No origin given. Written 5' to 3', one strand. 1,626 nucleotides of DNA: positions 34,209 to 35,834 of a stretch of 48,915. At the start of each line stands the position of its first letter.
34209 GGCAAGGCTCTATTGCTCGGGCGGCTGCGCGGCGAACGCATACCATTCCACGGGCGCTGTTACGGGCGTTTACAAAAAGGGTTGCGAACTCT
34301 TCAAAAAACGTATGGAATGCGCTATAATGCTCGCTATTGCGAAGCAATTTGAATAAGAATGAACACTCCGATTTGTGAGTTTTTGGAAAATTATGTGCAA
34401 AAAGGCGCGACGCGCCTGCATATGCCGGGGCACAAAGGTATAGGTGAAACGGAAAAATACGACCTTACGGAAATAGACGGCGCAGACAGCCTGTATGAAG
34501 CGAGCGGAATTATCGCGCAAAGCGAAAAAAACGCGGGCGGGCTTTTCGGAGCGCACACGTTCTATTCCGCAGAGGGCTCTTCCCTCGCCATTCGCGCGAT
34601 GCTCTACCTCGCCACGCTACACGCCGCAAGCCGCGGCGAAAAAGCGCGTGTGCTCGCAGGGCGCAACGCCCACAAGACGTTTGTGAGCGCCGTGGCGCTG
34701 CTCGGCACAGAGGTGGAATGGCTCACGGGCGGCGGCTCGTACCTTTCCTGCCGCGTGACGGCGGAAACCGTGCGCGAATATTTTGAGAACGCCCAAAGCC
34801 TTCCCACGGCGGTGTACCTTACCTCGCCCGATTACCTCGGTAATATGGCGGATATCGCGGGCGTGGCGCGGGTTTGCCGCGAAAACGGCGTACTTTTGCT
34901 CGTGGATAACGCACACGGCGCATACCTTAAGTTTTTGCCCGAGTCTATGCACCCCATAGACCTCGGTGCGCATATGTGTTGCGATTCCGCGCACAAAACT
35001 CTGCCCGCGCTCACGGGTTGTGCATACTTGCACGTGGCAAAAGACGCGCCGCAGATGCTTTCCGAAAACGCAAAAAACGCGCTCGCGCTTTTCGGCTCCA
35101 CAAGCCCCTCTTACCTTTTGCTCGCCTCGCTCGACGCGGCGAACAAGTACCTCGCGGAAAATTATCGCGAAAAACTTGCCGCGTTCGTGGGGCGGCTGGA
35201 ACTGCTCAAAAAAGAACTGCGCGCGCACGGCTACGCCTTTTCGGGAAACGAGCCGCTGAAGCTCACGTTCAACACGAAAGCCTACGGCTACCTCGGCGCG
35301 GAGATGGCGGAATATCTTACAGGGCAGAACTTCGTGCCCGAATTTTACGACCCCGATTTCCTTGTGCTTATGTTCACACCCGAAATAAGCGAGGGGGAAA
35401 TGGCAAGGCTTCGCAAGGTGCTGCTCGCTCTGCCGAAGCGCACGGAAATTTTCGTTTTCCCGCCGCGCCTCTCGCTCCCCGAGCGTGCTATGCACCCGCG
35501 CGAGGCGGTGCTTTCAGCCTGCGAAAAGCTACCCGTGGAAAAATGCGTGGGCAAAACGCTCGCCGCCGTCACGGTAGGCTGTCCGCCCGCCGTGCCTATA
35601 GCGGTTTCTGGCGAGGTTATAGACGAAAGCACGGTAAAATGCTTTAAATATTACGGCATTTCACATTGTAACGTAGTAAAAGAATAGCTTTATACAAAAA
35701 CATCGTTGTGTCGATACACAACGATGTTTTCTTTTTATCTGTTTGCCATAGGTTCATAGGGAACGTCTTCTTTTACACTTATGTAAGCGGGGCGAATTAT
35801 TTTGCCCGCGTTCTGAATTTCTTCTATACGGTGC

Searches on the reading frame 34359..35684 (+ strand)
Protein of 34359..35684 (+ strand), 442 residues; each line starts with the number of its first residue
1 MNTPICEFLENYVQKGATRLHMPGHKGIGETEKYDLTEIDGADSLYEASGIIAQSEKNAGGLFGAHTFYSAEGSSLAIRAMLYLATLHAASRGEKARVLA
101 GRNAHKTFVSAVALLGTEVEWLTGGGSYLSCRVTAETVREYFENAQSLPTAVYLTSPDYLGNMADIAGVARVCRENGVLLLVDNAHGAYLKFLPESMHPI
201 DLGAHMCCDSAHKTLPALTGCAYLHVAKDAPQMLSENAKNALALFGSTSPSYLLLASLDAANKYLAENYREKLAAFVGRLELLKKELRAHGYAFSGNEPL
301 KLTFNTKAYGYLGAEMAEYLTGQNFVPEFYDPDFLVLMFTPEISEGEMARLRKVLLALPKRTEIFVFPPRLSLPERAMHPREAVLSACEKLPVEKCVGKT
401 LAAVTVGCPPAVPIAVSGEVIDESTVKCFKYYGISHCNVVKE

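Call 3: search_protein_families(library=ncbifam, proteins=[window:34359-35684:+], max_evalue=0.01)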
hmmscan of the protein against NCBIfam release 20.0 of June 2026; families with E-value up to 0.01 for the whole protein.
window:34359-35684:+ (442 aa): 25 families
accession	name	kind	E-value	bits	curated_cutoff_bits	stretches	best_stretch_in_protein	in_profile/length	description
NF011928.0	PRK15399.1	subfamily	2.2e-08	32.8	968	2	323-427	567-671/713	lysine decarboxylase LdcC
NF011603.0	PRK15029.1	equivalog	2.3e-08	32.9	1167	1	207-268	381-442/756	arginine decarboxylase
NF006810.0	PRK09331.1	subfamily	2.3e-07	30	301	1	94-229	103-238/397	Sep-tRNA:Cys-tRNA synthetase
TIGR02539.1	SepCysS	equivalog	1.5e-05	24.2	365.25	1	96-248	91-247/370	O-phospho-L-seryl-tRNA:Cys-tRNA synthase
NF005758.0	PRK07582.1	equivalog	2e-05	23.5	440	1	162-261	152-248/372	cystathionine gamma-lyase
NF011929.0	PRK15400.1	subfamily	3e-05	22.5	1056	0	372-429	617-673/714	lysine decarboxylase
NF006095.0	PRK08247.1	equivalog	8.7e-05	21.4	585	1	151-230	140-216/369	methionine biosynthesis PLP-dependent protein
NF006003.0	PRK08133.1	equivalog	0.0001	21.1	522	1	144-215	146-214/396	O-succinylhomoserine sulfhydrylase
TIGR03812.1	tyr_de_CO2_Arch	equivalog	0.00015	20.8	299.4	1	71-189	83-196/375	tyrosine decarboxylase MfnA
NF003346.0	PRK04366.1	equivalog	0.00015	20.6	441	1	66-216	136-279/487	aminomethyl-transferring glycine dehydrogenase subunit GcvPB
NF005961.0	PRK08045.1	equivalog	0.00025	19.8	690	1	149-267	138-254/386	cystathionine gamma-synthase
TIGR04301.1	ODC_inducible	exception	0.00031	19.1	1310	0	372-430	620-682/719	ornithine decarboxylase SpeF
NF010092.0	PRK13578.1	subfamily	0.00057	18.2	794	0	238-264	385-411/720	ornithine decarboxylase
NF005810.0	PRK07671.1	equivalog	0.00081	18.5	594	1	149-217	135-199/377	bifunctional cystathionine gamma-lyase/homocysteine desulfhydrase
NF005696.0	PRK07504.1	equivalog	0.0012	17.7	675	1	150-216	152-214/397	O-succinylhomoserine sulfhydrylase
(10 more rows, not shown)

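Call 4: search_protein_families(library=pfam, proteins=[window:34359-35684:+], max_evalue=0.01)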
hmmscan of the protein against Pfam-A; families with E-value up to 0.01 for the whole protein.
window:34359-35684:+ (442 aa): 4 families
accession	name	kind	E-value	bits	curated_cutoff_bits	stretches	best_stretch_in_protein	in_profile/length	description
PF01276.26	OKR_DC_1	-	1.2e-31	110.4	27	1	3-287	1-314/417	Orn/Lys/Arg decarboxylase, major domain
PF03711.20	OKR_DC_1_C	-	3.6e-05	24.5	24.2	1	373-431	44-106/132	Orn/Lys/Arg decarboxylase, C-terminal domain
PF01053.26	Cys_Met_Meta_PP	-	0.00051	19.1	27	1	146-215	135-200/381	Cys/Met metabolism PLP-dependent enzyme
PF00155.27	Aminotran_1_2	-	0.0083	15.8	19.7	0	164-295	166-298/361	Aminotransferase class I and II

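Call 24: search_solved_structures(query=window:34359-35684:+, max_evalue=0.001)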
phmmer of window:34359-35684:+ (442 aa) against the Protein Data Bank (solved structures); distinct sequences matched with E-value up to 0.001: 13.
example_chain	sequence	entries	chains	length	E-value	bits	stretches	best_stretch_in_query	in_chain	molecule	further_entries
2x3l_A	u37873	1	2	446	8.3e-31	110.4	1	1-432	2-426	ORN/LYS/ARG DECARBOXYLASE FAMILY PROTEIN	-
6q6i_A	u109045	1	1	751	3.3e-10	42.5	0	32-123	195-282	Biodegradative arginine decarboxylase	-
7p9b_A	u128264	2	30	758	2.3e-07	33.2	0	372-423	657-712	Biodegradative arginine decarboxylase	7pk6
5fkz_E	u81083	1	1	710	8.5e-07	31.3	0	322-424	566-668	LYSINE DECARBOXYLASE, CONSTITUTIVE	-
9e0m_A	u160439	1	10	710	1.7e-05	27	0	322-426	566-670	Lysine decarboxylase, inducible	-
9e0o_A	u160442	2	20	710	1.7e-05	27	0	322-426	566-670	Lysine decarboxylase, inducible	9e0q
5xx1_A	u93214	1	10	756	2.6e-05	26.4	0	208-265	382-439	Arginine decarboxylase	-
2e7i_A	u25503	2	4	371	8.8e-05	24.7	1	85-250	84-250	Sep-tRNA:Cys-tRNA synthase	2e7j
2vyc_A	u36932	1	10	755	0.00017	23.7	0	208-265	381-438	BIODEGRADATIVE ARGININE DECARBOXYLASE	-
6y3x_A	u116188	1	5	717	0.00021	23.4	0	208-308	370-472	Lysine decarboxylase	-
7f1p_A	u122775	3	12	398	0.00036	22.6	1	151-216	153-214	L-methionine gamma-lyase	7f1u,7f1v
3vk2_A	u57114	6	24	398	0.00036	22.6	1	151-216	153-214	Methionine gamma-lyase | L-methionine gamma-lyase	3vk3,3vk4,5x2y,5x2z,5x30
1gc0_A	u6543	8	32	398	0.00036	22.6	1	151-216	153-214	METHIONINE GAMMA-LYASE | L-methionine gamma-lyase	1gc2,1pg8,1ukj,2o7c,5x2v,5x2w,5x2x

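Call 38: search_solved_structures(query=window:34359-35684:+, max_evalue=1e-20, show_alignments=1)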
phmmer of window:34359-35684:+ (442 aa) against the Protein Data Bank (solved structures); distinct sequences matched with E-value up to 1e-20: 1.
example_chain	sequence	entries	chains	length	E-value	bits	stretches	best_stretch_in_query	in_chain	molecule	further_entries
2x3l_A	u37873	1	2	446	8.3e-31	110.4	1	1-432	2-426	ORN/LYS/ARG DECARBOXYLASE FAMILY PROTEIN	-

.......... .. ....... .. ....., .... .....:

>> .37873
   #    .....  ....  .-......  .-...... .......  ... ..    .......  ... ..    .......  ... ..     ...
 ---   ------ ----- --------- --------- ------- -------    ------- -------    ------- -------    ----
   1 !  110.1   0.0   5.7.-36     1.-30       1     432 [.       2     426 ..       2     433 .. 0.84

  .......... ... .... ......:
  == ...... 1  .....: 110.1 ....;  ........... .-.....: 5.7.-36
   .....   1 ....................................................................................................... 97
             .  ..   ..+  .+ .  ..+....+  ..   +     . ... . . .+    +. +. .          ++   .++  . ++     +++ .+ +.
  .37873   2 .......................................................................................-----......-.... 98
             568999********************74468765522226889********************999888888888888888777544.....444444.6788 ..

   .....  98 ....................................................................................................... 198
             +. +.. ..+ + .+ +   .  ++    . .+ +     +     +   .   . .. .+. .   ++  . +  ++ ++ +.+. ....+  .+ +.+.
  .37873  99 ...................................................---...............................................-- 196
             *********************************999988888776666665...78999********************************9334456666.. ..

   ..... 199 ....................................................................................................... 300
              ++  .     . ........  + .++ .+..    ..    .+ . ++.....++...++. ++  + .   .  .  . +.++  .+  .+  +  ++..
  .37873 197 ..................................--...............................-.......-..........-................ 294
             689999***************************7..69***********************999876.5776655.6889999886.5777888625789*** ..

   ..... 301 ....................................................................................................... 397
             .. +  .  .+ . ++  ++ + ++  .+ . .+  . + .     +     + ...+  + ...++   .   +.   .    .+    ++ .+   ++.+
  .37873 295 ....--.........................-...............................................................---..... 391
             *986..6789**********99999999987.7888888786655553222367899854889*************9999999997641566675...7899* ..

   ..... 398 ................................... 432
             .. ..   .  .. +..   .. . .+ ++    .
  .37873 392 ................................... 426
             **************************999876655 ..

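Call 42: find_homologous_proteins(query=window:34359-35684:+, max_evalue=1e-10)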
Query window:34359-35684:+ (442 aa): 8000 proteins with E <= 1e-10 among 8000 candidates; the best 120 are listed.
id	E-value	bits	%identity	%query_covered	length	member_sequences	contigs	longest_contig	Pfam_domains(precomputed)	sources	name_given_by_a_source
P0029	8.7e-296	998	100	100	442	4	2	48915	PF01276.27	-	-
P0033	2.3e-264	895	89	100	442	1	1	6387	PF03711.21,PF01276.27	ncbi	-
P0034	3.1e-255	865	86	100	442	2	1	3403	PF03711.21,PF01276.27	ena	-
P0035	4.2e-255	864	86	100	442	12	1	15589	PF01276.27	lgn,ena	-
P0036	3.9e-252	854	85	100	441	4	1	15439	PF01276.27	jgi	-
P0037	7.1e-252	854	86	100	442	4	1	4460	PF03711.21,PF01276.27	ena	-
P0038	2.0e-246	836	83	100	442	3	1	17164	PF03711.21,PF01276.27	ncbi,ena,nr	ncbi:MAG: amino acid decarboxylase [Clostridia bacterium]|nr:amino acid decarboxylase [Clostridia ba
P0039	3.1e-199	680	67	100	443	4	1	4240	PF03711.21,PF01276.27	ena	-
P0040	8.6e-199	679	67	100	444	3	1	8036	PF03711.21,PF01053.27,PF01276.27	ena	-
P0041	1.4e-198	678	67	100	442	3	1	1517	PF00266.26,PF03711.21,PF01276.27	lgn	-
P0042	3.0e-197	674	67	100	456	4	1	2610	PF03711.21,PF01276.27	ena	-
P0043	1.8e-195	668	65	100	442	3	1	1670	PF03711.21,PF01053.27,PF01276.27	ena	-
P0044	9.8e-194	662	67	100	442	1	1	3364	PF03711.21,PF01276.27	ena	-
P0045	4.1e-193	660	66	100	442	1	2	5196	PF03711.21,PF01276.27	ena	-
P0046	5.8e-193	660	69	95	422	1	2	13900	PF03711.21,PF01276.27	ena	-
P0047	1.7e-185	635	66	95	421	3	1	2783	PF03711.21,PF01053.27,PF01276.27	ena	-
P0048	3.7e-185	634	67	95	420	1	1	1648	PF00266.26,PF03711.21,PF01053.27,PF01276.27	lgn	-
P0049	1.8e-183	628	64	100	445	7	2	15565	PF03711.21,PF01276.27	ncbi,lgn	-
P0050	9.2e-183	626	64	100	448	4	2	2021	PF01053.27,PF01276.27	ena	-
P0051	1.4e-182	625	62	100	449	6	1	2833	PF00266.26,PF01053.27,PF01276.27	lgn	-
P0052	1.5e-181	622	65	95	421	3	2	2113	PF03711.21,PF01276.27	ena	-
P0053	7.0e-180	616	64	100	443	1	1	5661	PF00266.26,PF03711.21,PF01053.27,PF01276.27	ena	-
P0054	7.4e-180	616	62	100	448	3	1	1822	PF03711.21,PF01276.27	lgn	-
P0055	1.6e-179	615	64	100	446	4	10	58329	PF01053.27,PF01276.27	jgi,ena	-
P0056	7.9e-179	613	61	100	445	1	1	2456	PF03711.21,PF01276.27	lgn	-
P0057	1.9e-178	612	64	95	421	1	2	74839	PF03711.21,PF01053.27,PF01276.27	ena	-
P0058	1.4e-177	609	62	100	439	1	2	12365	PF00266.26,PF03711.21,PF01053.27,PF01276.27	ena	-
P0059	1.8e-176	605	-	-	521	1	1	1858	PF00155.28,PF05889.20,PF01053.27,PF01276.27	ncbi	-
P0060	3.2e-176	604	63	100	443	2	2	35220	PF03711.21,PF01053.27,PF01276.27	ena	-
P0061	6.1e-176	603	63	100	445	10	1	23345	PF00266.26,PF01053.27,PF01276.27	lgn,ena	-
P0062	2.4e-175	601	64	100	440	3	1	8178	PF00155.28,PF03711.21,PF01053.27,PF01276.27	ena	-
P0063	3.3e-175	601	62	100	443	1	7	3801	PF01276.27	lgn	-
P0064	6.1e-175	600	61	100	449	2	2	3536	PF00266.26,PF01053.27,PF01276.27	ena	-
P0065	7.0e-175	600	62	100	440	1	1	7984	PF00155.28,PF00266.26,PF03711.21,PF01276.27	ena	-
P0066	7.7e-175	600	62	100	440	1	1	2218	PF00155.28,PF00266.26,PF03711.21,PF01276.27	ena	-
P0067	9.3e-175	600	60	100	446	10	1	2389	PF00266.26,PF01053.27,PF01276.27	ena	-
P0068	2.6e-174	598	61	100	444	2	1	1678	PF03711.21,PF01053.27,PF01276.27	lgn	-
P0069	2.9e-174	598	62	100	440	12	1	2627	PF00155.28,PF00266.26,PF03711.21,PF01276.27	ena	-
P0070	3.3e-174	598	62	100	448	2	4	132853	PF00266.26,PF03711.21,PF01053.27,PF01276.27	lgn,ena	-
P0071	3.6e-174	598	62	100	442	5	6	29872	PF03711.21,PF01053.27,PF01276.27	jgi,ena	-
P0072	6.3e-174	597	61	100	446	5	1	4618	PF00266.26,PF01053.27,PF01276.27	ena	-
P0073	6.8e-174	597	62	100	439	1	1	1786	PF03711.21,PF01276.27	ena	-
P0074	1.1e-173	596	63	100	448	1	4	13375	PF01053.27,PF01276.27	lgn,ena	-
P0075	1.1e-173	596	61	100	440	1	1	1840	PF00155.28,PF00266.26,PF03711.21,PF01276.27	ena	-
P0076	1.4e-173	596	62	100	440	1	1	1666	PF00155.28,PF00266.26,PF03711.21,PF01276.27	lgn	-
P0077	1.9e-173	595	59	100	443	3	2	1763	PF03711.21,PF01053.27,PF01276.27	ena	-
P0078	2.5e-173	595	64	95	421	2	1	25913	PF00266.26,PF03711.21,PF01053.27,PF01276.27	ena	-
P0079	2.7e-173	595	61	100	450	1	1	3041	PF03711.21,PF01276.27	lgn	-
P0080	3.0e-173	595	63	100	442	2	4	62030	PF01053.27,PF01276.27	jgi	-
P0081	4.0e-173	594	62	100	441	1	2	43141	PF03711.21,PF01276.27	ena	-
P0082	4.3e-173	594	61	100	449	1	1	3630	PF03711.21,PF01053.27,PF01276.27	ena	-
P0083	6.3e-173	594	61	100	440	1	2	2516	PF03711.21,PF01276.27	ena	-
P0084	7.5e-173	593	61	100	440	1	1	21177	PF00266.26,PF03711.21,PF01276.27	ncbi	-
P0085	8.0e-173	593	59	100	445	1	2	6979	PF00266.26,PF03711.21,PF01053.27,PF01276.27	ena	-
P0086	8.1e-173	593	61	100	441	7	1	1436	PF00155.28,PF00266.26,PF03711.21,PF01053.27,PF01276.27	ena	-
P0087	1.2e-172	593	61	100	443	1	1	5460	PF00266.26,PF03711.21,PF01053.27,PF01276.27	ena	-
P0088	1.7e-172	592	61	100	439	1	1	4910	PF00266.26,PF03711.21,PF01053.27,PF01276.27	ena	-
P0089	2.0e-172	592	60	100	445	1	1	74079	PF00266.26,PF03711.21,PF01053.27,PF01276.27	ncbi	-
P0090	2.7e-172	591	61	100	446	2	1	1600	PF00155.28,PF05889.20,PF00266.26,PF01053.27,PF01276.27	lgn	-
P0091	2.7e-172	591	60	100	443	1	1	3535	PF03711.21,PF01053.27,PF01276.27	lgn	-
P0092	3.4e-172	591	61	100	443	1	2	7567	PF03711.21,PF01053.27,PF01276.27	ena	-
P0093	3.6e-172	591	63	100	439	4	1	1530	PF03711.21,PF01053.27,PF01276.27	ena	-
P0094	4.2e-172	591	61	100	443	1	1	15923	PF03711.21,PF01053.27,PF01276.27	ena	-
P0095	4.4e-172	591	60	100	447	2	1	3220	PF03711.21,PF01276.27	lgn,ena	-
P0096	4.6e-172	591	62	100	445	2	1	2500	PF00266.26,PF03711.21,PF01276.27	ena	-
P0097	7.3e-172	590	59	100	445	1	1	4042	PF05889.20,PF03711.21,PF01053.27,PF01276.27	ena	-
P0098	8.1e-172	590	61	100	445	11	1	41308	PF01053.27,PF01276.27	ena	-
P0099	1.2e-171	589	62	100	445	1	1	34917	PF03711.21,PF01053.27,PF01276.27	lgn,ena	-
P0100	1.2e-171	589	61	100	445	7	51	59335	PF01276.27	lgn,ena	-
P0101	1.5e-171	589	61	100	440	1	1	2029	PF00155.28,PF00266.26,PF03711.21,PF01276.27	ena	-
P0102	1.5e-171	589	61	100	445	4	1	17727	PF03711.21,PF01053.27,PF01276.27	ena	-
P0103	2.0e-171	589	61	100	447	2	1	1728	PF03711.21,PF01053.27,PF01276.27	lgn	-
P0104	2.2e-171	588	60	100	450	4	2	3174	PF03711.21,PF01276.27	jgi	-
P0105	2.4e-171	588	63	100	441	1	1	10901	PF03711.21,PF01053.27,PF01276.27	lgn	-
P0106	2.5e-171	588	60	100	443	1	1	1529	PF01276.27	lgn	-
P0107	2.5e-171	588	63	100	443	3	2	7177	PF00155.28,PF03711.21,PF01053.27,PF01276.27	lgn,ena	-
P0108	3.3e-171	588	60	100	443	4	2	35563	PF01053.27,PF01276.27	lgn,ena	-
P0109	4.1e-171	588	61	100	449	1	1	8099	PF03711.21,PF01053.27,PF01276.27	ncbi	-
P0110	4.1e-171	588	61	100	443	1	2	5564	PF03711.21,PF01276.27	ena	-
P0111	4.4e-171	587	61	100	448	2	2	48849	PF03711.21,PF01053.27,PF01276.27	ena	-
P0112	4.5e-171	587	60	100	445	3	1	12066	PF03711.21,PF01053.27,PF01276.27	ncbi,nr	ncbi:MAG: aminotransferase class V-fold PLP-dependent enzyme [Clostridia bacterium]|nr:aminotransfer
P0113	6.4e-171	587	61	100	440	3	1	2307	PF00266.26,PF03711.21,PF01053.27,PF01276.27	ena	-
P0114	6.7e-171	587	61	100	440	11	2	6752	PF01053.27,PF01276.27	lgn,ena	-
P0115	1.0e-170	586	61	100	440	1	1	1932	PF00155.28,PF00266.26,PF03711.21,PF01276.27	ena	-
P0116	1.1e-170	586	60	100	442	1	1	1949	PF00266.26,PF03711.21,PF01053.27,PF01276.27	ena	-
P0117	1.1e-170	586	60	100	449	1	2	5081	PF03711.21,PF01053.27,PF01276.27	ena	-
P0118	1.6e-170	586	60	100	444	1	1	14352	PF03711.21,PF01276.27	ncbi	-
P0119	1.8e-170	585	60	100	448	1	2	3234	PF03711.21,PF01053.27,PF01276.27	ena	-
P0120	2.1e-170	585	59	100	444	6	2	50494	PF01053.27,PF01276.27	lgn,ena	-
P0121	2.3e-170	585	61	100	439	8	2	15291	PF00266.26,PF03711.21,PF01276.27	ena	-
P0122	2.9e-170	585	59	100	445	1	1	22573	PF01053.27,PF01276.27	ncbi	-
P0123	3.1e-170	585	60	100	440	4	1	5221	PF00155.28,PF00266.26,PF03711.21,PF01276.27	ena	-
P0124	3.2e-170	585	61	100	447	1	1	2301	PF03711.21,PF01276.27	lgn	-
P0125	3.7e-170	584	62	95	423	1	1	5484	PF03711.21,PF01053.27,PF01276.27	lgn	-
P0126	3.8e-170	584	62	100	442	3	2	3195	PF03711.21,PF01053.27,PF01276.27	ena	-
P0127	4.0e-170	584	62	100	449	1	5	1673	PF03711.21,PF01053.27,PF01276.27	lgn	-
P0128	4.0e-170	584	60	100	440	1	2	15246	PF00266.26,PF03711.21,PF01053.27,PF01276.27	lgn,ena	-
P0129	4.1e-170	584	58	100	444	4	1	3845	PF00155.28,PF05889.20,PF01053.27,PF01276.27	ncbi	-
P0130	4.9e-170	584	60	100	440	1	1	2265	PF00155.28,PF00266.26,PF03711.21,PF01276.27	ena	-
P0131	4.9e-170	584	61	100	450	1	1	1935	PF03711.21,PF01276.27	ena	-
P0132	6.2e-170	584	63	100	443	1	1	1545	PF01053.27,PF01276.27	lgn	-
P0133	6.7e-170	584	60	100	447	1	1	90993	PF01053.27,PF01276.27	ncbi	-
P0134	6.8e-170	584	62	100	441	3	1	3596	PF01053.27,PF01276.27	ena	-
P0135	7.6e-170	583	61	100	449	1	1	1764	PF00155.28,PF01053.27,PF01276.27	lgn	-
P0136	7.8e-170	583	60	100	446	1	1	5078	PF03711.21,PF01053.27,PF01276.27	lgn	-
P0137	8.4e-170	583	60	100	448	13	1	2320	PF01053.27,PF01276.27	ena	-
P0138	9.5e-170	583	61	100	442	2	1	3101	PF01053.27,PF01276.27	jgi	jgi:arginine/lysine/ornithine decarboxylase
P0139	9.5e-170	583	64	95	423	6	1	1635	PF03711.21,PF01053.27,PF01276.27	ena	-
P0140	1.2e-169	583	60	100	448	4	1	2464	PF03711.21,PF01053.27,PF01276.27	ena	-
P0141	1.2e-169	583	60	100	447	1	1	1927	PF03711.21,PF01276.27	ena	-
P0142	1.7e-169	582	61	100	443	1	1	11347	PF03711.21,PF01053.27,PF01276.27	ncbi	-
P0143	1.7e-169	582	60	100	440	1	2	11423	PF00266.26,PF03711.21,PF01053.27,PF01276.27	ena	-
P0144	1.7e-169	582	60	100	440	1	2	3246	PF00266.26,PF03711.21,PF01053.27,PF01276.27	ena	-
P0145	2.0e-169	582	60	100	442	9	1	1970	PF01053.27,PF01276.27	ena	-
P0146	2.3e-169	582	59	100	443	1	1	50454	PF01053.27,PF01276.27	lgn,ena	-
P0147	2.4e-169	582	59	100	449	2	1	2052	PF03711.21,PF01053.27,PF01276.27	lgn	-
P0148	2.4e-169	582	60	100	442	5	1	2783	PF00282.26,PF01053.27,PF01276.27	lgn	-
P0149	3.0e-169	581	60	100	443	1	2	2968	PF03711.21,PF01053.27,PF01276.27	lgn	-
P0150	3.5e-169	581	60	100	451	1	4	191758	PF03711.21,PF01053.27,PF01276.27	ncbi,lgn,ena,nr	ncbi:MAG: PLP-dependent transferase [Clostridia bacterium]|nr:PLP-dependent transferase [Clostridia 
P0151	3.5e-169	581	60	100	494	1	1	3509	PF05889.20,PF00266.26,PF03711.21,PF01276.27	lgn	-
